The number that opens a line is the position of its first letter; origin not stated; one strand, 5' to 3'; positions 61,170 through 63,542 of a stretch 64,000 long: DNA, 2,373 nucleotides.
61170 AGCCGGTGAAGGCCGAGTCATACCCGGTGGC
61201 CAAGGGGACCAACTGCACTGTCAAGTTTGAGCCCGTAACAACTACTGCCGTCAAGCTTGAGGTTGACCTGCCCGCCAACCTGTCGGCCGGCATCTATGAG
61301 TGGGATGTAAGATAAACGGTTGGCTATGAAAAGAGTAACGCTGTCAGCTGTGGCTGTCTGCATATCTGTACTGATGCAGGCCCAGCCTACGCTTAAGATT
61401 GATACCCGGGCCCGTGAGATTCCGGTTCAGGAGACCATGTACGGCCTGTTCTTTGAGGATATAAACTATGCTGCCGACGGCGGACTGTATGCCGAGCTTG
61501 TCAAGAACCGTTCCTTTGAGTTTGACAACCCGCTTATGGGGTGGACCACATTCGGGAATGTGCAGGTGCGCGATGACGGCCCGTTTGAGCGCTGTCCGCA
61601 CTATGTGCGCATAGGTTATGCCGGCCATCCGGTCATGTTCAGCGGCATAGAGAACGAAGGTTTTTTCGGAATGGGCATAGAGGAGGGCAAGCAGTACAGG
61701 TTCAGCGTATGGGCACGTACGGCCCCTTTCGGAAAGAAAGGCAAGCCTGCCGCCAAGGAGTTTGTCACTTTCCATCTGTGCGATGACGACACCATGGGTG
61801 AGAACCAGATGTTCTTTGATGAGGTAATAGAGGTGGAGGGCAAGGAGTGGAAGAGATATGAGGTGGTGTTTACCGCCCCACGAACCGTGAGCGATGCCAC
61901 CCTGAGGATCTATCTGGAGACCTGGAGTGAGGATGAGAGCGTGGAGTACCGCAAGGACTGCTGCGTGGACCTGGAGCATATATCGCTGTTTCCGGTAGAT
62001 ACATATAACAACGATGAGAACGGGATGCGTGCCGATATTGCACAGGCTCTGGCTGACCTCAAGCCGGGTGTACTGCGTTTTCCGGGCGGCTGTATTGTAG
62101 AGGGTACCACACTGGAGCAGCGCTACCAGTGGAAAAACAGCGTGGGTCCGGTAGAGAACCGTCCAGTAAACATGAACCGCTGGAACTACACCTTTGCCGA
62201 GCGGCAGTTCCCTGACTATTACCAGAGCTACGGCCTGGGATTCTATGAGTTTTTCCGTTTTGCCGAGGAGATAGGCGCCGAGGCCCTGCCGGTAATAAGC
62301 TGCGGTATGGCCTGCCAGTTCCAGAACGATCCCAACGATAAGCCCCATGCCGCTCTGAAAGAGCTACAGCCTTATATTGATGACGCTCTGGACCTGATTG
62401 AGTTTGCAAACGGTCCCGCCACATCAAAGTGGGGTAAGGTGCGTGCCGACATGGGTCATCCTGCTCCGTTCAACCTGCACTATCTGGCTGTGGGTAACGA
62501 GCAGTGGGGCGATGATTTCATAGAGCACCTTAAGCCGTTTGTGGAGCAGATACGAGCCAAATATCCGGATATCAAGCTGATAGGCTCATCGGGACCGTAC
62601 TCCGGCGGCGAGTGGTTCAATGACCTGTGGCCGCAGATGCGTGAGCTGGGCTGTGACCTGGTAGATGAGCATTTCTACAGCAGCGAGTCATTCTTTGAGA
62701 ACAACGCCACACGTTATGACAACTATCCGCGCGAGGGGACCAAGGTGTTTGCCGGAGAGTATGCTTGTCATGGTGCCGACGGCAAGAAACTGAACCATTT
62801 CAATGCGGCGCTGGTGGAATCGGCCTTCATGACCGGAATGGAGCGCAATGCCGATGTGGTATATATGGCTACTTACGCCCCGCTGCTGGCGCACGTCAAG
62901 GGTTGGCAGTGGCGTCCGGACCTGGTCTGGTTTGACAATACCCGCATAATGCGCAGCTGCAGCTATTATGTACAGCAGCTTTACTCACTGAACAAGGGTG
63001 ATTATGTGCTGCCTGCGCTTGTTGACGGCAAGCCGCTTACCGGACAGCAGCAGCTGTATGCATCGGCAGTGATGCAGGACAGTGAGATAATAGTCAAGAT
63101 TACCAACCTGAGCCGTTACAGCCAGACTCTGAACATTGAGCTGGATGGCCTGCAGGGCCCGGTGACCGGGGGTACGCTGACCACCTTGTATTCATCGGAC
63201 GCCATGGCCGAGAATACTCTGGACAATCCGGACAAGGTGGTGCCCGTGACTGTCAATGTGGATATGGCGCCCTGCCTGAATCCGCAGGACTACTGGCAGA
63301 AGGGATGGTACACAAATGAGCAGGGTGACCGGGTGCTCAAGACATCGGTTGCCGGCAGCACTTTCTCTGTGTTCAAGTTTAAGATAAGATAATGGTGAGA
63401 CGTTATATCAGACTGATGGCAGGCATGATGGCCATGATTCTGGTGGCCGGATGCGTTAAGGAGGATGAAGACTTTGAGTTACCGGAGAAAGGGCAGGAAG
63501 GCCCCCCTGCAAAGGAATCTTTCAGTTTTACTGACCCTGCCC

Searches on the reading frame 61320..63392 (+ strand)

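Call 65: search_protein_families(library=pfam, max_evalue=0.00001, proteins=[window:61320-63392:+])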
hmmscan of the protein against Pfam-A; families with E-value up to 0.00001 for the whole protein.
window:61320-63392:+ (690 aa): 3 families
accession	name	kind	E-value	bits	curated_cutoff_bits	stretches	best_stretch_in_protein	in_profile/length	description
PF22848.2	ASD1_dom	-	4.6e-59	200.3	22.2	1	242-482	1-239/239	Alpha-L-arabinofuranosidase 1 domain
PF06964.18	Alpha-L-AF_C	-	3.5e-31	109.1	27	1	479-647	1-149/165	Alpha-L-arabinofuranosidase C-terminal domain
PF02018.23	CBM_4_9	-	2.7e-09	37.9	25.9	1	59-202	2-132/136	Carbohydrate binding domain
